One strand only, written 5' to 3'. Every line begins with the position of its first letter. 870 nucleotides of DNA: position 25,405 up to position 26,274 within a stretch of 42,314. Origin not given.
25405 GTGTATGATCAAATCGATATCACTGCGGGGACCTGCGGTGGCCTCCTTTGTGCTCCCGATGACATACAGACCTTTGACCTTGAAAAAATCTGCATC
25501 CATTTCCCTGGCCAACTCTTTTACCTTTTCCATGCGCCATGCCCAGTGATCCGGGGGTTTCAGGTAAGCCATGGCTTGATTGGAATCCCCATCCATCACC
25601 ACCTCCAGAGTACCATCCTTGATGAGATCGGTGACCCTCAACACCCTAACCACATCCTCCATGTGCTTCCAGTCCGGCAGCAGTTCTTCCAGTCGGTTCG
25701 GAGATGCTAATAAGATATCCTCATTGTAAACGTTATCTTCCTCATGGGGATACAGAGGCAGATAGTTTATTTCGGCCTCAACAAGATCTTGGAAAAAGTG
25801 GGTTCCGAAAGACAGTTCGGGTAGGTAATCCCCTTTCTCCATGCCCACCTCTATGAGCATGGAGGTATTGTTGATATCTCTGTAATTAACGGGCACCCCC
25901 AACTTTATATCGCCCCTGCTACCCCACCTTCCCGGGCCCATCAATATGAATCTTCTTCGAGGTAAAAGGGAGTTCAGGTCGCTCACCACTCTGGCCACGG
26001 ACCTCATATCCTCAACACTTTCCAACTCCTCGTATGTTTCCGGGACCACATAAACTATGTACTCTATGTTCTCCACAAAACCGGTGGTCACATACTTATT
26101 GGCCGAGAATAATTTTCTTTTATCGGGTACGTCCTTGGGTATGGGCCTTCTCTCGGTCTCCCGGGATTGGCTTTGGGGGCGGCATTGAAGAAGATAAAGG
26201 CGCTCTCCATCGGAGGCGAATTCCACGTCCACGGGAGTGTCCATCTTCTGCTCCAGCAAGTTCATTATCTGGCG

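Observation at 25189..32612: Compact gdh / REC-PPDK_N / sensor-PPDK_N-NTase cluster: candidate undescribed signal-regulated phospho- or nucleotidyl-transfer system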

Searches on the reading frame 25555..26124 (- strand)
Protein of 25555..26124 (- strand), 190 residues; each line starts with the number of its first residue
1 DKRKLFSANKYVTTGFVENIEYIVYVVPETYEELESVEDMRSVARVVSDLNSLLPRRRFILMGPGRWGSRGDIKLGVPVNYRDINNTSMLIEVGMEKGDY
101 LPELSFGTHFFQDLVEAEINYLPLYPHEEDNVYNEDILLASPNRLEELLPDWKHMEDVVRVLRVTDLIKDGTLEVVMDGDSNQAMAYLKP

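Call 24: search_solved_structures(query=A1, max_evalue=10, show_alignments=4)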
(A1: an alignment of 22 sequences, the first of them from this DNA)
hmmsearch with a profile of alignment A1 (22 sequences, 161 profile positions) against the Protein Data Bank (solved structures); distinct sequences matched with E-value up to 10: 11.
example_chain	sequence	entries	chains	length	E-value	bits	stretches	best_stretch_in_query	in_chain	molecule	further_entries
3gov_A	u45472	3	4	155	0.021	17.4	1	102-154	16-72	MASP-1 | Mannan-binding lectin serine protease 1 heavy chain | Mannan-binding lectin serine protease 1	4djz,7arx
4igd_A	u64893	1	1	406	0.073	15.6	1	102-147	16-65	Mannan-binding lectin serine protease 1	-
7pqo_C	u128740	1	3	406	0.073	15.6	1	102-147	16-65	Mannan-binding lectin serine protease 1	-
4kkd_A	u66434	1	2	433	0.11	15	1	102-147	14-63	Mannan-binding lectin serine protease 1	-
4aqb_A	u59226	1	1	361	0.13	14.8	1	102-138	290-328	MANNAN-BINDING LECTIN SERINE PROTEASE 1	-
2dmw_A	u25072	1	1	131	0.23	14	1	93-143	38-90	synaptobrevin-like 1 variant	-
4b93_A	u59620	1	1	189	0.36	13.4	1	93-143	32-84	VESICLE-ASSOCIATED MEMBRANE PROTEIN 7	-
2vx8_A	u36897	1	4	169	0.45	13.1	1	93-143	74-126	NUCLEOPORIN-LIKE PROTEIN RIP, VESICLE-ASSOCIATED MEMBRANE PROTEIN 7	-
4afi_A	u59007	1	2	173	0.45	13.1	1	93-143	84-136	AP-3 COMPLEX SUBUNIT DELTA-1, VESICLE-ASSOCIATED MEMBRANE PROTEIN 7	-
9mmj_D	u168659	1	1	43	1.1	11.8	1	59-74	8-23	Surface protein gp120 JR-FL V3 peptide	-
9f5x_M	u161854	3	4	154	1.3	11.6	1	73-94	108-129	NADH:ubiquinone oxidoreductase 13 kD-like subunit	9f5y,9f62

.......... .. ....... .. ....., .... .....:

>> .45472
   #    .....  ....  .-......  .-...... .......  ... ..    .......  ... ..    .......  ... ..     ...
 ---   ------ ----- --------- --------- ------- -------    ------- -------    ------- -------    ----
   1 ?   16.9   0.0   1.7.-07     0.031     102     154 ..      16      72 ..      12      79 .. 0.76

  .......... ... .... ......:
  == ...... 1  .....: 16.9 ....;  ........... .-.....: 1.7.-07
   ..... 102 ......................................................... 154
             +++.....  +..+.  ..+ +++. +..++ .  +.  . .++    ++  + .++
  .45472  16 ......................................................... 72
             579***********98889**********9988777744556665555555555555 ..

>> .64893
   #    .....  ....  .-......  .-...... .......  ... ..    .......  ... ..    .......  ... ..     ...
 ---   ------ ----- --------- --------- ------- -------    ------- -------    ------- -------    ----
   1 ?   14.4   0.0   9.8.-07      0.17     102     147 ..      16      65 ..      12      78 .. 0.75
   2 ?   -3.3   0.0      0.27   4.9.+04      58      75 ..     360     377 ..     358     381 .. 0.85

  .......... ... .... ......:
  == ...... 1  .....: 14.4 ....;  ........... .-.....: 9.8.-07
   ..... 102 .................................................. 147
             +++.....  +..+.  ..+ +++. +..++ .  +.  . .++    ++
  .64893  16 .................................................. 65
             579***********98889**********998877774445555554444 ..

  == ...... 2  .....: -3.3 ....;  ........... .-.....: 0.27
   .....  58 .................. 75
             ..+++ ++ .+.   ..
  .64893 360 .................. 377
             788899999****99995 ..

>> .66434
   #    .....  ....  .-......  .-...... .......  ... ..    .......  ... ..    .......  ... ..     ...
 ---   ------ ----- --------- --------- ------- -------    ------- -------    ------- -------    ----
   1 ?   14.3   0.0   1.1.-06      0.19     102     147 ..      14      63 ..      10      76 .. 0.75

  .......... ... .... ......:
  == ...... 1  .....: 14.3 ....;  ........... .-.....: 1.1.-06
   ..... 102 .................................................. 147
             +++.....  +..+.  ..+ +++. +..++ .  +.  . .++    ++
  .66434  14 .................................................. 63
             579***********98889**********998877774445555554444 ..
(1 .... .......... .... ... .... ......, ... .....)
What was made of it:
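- On PEP synthase / PPDK dikinases: No PEPS, PPDK or EI chain appears in the PDB profile search (call 24).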

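Call 25: search_protein_families(library=pfam, alignment_id=A1, max_evalue=10)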
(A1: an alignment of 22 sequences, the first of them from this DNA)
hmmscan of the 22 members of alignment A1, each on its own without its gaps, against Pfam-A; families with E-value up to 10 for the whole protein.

A. member 1, seq(190 aa): 0 families

B. families by the number of members that match (of 22 scanned): 6 families
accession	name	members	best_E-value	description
PF12745.12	HGTP_anticodon2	1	0.034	Anticodon binding domain of tRNAs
PF20850.2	EF_HD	1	0.037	Oedema factor (EF), alpha-helical domain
PF16895.10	DUF5085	1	0.044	Domain of unknown function (DUF5085)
PF02102.21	Peptidase_M35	1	0.13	Deuterolysin metalloprotease (M35) family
PF18380.7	GEN1_C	1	0.21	Holliday junction resolvase Gen1 C-terminal domain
PF10307.15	HAD_SAK_1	1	0.72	HAD domain family 1 in Swiss Army Knife RNA repair proteins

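Call 26: find_homologous_proteins(query=A1, max_evalue=0.001)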
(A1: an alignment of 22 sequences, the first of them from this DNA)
Query A1 (22 sequences) (190 aa, profile of the alignment): 4474 proteins with E <= 0.001 among 6501 candidates; the best 120 are listed.
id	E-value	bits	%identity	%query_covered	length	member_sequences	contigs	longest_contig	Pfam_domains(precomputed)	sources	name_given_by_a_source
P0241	3.4e-64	233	34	64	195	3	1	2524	-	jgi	jgi:hypothetical protein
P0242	9.2e-64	232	32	64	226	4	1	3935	-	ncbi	-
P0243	2.2e-63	230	32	97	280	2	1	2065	-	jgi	-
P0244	2.2e-63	230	30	64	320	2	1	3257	-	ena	-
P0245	2.2e-63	230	25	95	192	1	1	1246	-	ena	-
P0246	4.8e-63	229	30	97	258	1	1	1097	-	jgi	jgi:hypothetical protein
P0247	1.5e-62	228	29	98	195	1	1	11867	-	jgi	-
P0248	5.6e-62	226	32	90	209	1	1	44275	-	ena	-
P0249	7.5e-62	225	28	98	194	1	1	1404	-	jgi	-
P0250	8.2e-62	225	33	68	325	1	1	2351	-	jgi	jgi:hypothetical protein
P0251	9.4e-62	225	33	64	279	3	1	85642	-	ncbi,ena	-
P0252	1.2e-61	225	34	57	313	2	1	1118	-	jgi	jgi:hypothetical protein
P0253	2.6e-61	224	33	64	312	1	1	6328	-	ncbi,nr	ncbi:Uncharacterised protein [uncultured archaeon]|nr:Uncharacterised protein [uncultured archaeon]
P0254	2.8e-61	223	37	40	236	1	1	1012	-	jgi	jgi:hypothetical protein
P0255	6.6e-61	222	27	98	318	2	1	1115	-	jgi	-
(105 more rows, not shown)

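Call 35: search_protein_representatives(alignment_id=A1)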
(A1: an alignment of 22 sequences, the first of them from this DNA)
Query: 22 sequences, 161 profile positions. Proteins with E-value up to 0.001 (for the whole library): 1993; up to 1e-10: 1448; up to 1e-30: 503. The best 150 are listed.
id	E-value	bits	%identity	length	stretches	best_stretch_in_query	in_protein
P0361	1.3e-87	307.5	-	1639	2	7-156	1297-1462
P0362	3.4e-85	299.6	-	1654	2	7-157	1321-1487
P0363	3.8e-76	270.2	-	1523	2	7-137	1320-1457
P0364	1.8e-62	225.7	-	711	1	1-160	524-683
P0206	3.5e-61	221.5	-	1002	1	1-160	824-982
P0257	1.1e-60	219.9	-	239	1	1-159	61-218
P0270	4.4e-55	201.7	-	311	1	5-160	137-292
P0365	1.8e-52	193.2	-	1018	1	1-160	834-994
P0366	3.1e-50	186.0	-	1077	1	6-158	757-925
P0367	1.2e-48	180.8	-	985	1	2-160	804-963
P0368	5.5e-48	178.6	-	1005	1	2-160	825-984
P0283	6.1e-48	178.5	-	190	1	2-160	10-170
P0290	4.8e-47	175.6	-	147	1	41-160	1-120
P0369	3.2e-46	172.9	-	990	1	2-160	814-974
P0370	4.2e-46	172.5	-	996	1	2-158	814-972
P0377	6.0e-45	168.7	-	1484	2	2-154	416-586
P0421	7.3e-42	158.7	-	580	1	2-160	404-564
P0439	3.5e-41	156.5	-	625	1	5-158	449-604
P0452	6.6e-41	155.6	-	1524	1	3-159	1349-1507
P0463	1.3e-40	154.6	-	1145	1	2-160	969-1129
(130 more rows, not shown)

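Call 38: search_protein_families(library=pfam, proteins=[P0361, P0363, P0377, P0452, P0463, P0364, P0421, P0439], max_evalue=0.001)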
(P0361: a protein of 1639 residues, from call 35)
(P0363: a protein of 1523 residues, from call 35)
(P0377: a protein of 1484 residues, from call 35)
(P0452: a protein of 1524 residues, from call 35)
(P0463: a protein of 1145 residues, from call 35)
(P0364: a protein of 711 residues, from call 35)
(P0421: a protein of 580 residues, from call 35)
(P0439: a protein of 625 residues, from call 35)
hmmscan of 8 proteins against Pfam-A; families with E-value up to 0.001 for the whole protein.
P0361 (1639 aa): 1 family
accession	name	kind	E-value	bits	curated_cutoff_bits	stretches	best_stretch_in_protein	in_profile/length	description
PF01326.24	PPDK_N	-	2.8e-97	326.4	27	2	916-1294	3-321/328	Pyruvate phosphate dikinase, AMP/ATP-binding domain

P0363 (1523 aa): 1 family
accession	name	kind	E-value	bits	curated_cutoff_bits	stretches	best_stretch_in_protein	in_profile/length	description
PF01326.24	PPDK_N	-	2.5e-83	280.5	27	2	941-1317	4-321/328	Pyruvate phosphate dikinase, AMP/ATP-binding domain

P0377 (1484 aa): 1 family
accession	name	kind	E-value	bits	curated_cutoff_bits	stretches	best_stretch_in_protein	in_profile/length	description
PF01326.24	PPDK_N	-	5.2e-86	289.3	27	2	56-413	4-316/328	Pyruvate phosphate dikinase, AMP/ATP-binding domain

P0452 (1524 aa): 1 family
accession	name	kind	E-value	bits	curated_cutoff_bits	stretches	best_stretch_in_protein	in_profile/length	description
PF01326.24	PPDK_N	-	1.1e-37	130.5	27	1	972-1339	3-309/328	Pyruvate phosphate dikinase, AMP/ATP-binding domain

P0463 (1145 aa): 2 families
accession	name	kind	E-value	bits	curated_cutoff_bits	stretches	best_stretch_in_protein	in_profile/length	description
PF01326.24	PPDK_N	-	2.5e-37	129.3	27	1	595-976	3-325/328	Pyruvate phosphate dikinase, AMP/ATP-binding domain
PF03709.21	OKR_DC_1_N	-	0.00027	21.6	29.3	0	230-283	24-74/111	Orn/Lys/Arg decarboxylase, N-terminal domain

P0364 (711 aa): 1 family
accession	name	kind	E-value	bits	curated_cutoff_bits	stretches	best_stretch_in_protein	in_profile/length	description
PF01326.24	PPDK_N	-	5e-33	115.2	27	1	151-516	4-309/328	Pyruvate phosphate dikinase, AMP/ATP-binding domain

P0421 (580 aa): 1 family
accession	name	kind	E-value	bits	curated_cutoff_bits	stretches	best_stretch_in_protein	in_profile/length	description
PF01326.24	PPDK_N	-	9.1e-11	42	27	1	188-398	163-312/328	Pyruvate phosphate dikinase, AMP/ATP-binding domain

P0439 (625 aa): 1 family
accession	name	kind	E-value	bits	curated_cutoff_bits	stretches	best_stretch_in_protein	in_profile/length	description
PF01326.24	PPDK_N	-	2.6e-44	152.3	27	1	66-454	2-327/328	Pyruvate phosphate dikinase, AMP/ATP-binding domain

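Call 40: predict_structure(alignment_id=A2)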
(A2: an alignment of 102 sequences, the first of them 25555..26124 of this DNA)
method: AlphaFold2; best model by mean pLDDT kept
length: 190 residues; sequences in the alignment: 102
mean_pLDDT: 94.0   pTM: 0.91
mean pLDDT of the five models: 94.0, 93.8, 93.6, 93.5, 93.0
residues with pLDDT >= 90: 158; 70-90: 31; 50-70: 1; < 50: 0
segments of 3 or more residues with pLDDT < 50: none
pLDDT, mean of each block of 10 residues (from residue 1): 92 94 98 96 98 98 91 91 96 86 76 92 94 97 98 98 97 97 96
secondary structure, 60 per line:
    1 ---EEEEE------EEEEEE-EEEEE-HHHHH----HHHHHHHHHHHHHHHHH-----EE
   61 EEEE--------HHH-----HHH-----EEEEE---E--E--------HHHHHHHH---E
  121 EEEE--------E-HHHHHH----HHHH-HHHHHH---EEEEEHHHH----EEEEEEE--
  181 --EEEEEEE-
elements in order: E4-8 E15-20 E22-26 H28-32 H37-53 E59-64 E89-93 H109-116 E120-124 H135-140 H145-148 H150-155 E159-163 H164-167 E172-178 E183-189
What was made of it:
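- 25555..26124 (-): P1 C-terminal GRWG/HFF module (residues 736-925). The invariant His844 codon is at 25798-25800. AlphaFold pLDDT is 94 (call 40).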

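Call 43: fold_search(model_id=the predicted structure, library=pdb)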
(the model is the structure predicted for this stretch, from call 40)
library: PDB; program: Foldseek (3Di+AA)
matches with E <= 10: 752; with E <= 0.001: 0
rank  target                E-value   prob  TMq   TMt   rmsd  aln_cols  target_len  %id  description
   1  8zye_A                4.3e-02  0.63  0.23  0.19   5.7        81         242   14  Crystal structure of CD38 in complex with RP02 antibody (released 2025-09-17)
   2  6uuk_B                5.2e-02  0.60  0.37  0.26   7.5       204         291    9  Crystal structure of muramoyltetrapeptide carboxypeptidase from Oxalobacter formigenes (released 2020-11-04)
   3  4ogw                  5.2e-02  0.38  0.23  0.19   5.9        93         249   14  Structure of a human CD38 mutant complexed with NMN (released 2014-10-08)
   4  8p8c                  5.5e-02  0.44  0.22  0.18   5.7        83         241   13  HUMAN CD38 ECTODOMAIN BOUND TO COMPOUND 9-ADPR ADDUCT (released 2023-07-26)
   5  5f1k_A                8.2e-02  0.41  0.24  0.19   5.9        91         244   14  human CD38 in complex with nanobody MU1053 (released 2016-06-15)
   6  3rom_B                8.2e-02  0.35  0.22  0.18   5.9        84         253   13  Crystal structure of human CD38 in complex with compound CZ-48 (released 2011-12-21)
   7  6vua_B                8.7e-02  0.30  0.23  0.18   6.0        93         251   14  X-ray structure of human CD38 catalytic domain with 2'-Cl-araNAD+ (released 2020-06-03)
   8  9gox_A                1.1e-01  0.38  0.24  0.19   6.0        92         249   14  Crystal structure of Fab B6-D9 in complex with CD38 (released 2025-02-12)
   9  5f1o_A                1.1e-01  0.33  0.23  0.19   8.0       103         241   11  human CD38 in complex with nanobody MU551 (released 2016-06-15)
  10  8byu_A                1.1e-01  0.25  0.23  0.19   5.9        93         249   14  Crystal Structure of HexaBody-CD38 Fab in complex with CD38 (released 2023-07-12)
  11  3f6y                  1.6e-01  0.47  0.24  0.20   4.8        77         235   13  Conformational Closure of the Catalytic Site of Human CD38 Induced by Calcium (released 2008-11-18)
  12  3wid_A                1.6e-01  0.13  0.23  0.14   9.5       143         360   13  Structure of a glucose dehydrogenase T277F mutant in complex with NADP (released 2014-05-14)
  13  2i65_A                1.7e-01  0.18  0.22  0.18   8.2       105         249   13  Structural Basis for the Mechanistic Understanding Human CD38 Controlled Multiple Catalysis (released 2006-09-05)
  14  2v0t_E                1.7e-01  0.15  0.25  0.21  10.0       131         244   12  The A178L mutation in the C-terminal hinge of the flexible loop-6 of triosephosphate isomerase (TIM) induces a more cl (released 2008-02-19)
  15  3zrd_A                1.7e-01  0.09  0.19  0.20   9.8       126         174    6  Oxidised Thiol peroxidase (Tpx) from Yersinia pseudotuberculosis (released 2012-03-14)
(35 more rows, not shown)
